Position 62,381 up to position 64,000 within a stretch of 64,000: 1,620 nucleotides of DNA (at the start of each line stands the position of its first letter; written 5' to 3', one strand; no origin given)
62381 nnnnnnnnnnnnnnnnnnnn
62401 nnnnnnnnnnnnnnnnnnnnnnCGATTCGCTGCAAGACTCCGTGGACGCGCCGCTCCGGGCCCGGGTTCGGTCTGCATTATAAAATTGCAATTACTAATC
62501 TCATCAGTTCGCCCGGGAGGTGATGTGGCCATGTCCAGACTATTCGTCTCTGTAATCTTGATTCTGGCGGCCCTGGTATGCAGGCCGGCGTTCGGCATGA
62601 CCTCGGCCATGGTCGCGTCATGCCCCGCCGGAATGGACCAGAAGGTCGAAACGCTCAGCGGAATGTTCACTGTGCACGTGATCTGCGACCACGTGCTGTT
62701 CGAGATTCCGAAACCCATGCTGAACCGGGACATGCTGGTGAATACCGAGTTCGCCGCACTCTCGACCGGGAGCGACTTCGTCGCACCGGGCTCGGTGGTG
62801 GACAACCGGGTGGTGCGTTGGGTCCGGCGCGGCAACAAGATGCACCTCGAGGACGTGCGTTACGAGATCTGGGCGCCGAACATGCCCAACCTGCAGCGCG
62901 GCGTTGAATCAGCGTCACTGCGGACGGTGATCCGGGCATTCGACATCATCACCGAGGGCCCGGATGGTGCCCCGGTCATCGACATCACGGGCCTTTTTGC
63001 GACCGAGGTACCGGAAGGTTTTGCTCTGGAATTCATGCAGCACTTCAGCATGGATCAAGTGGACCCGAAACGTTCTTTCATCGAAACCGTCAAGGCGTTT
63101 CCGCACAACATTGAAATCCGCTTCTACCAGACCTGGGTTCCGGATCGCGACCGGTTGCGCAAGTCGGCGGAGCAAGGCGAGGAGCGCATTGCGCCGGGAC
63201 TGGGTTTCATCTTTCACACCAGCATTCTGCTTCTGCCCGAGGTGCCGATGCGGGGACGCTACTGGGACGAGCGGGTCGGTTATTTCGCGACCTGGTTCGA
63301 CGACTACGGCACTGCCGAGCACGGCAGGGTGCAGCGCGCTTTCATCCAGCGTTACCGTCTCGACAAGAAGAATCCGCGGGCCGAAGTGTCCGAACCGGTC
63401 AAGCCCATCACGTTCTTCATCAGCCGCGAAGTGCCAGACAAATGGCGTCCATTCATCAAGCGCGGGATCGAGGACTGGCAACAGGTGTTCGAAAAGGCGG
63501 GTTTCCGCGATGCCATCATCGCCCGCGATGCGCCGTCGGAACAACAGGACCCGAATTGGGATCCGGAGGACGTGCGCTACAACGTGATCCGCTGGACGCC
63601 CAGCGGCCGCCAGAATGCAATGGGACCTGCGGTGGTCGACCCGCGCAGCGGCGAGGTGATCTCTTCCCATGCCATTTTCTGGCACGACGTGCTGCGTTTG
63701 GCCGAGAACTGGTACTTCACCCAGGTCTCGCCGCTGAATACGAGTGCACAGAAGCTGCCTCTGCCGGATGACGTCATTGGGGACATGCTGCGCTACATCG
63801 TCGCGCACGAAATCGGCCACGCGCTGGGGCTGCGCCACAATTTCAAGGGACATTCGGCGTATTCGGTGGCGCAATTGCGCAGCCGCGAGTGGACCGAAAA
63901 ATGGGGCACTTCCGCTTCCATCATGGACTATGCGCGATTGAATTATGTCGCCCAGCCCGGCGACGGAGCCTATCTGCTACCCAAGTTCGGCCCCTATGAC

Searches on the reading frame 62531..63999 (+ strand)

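Call 52: search_protein_families(library=pfam, proteins=[window:62531-63999:+], max_evalue=0.001)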
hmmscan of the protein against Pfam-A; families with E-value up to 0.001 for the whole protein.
window:62531-63999:+ (489 aa): 5 families
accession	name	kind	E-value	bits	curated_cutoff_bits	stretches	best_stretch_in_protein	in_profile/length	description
PF17148.9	DUF5117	-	4e-40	138.1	27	1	87-280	1-189/189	Domain of unknown function (DUF5117)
PF16313.11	DUF4953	-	1.6e-32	113.4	24.2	1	410-489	3-86/316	Met-zincin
PF17162.9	DUF5118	-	2.6e-09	37.1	27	1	38-76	11-49/50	Domain of unknown function (DUF5118)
PF13583.11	Reprolysin_4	-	0.00012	22.2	22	1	423-469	138-177/203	Metallo-peptidase family M12B Reprolysin-like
PF00413.30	Peptidase_M10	-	0.00065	20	24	0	419-439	107-127/159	Matrixin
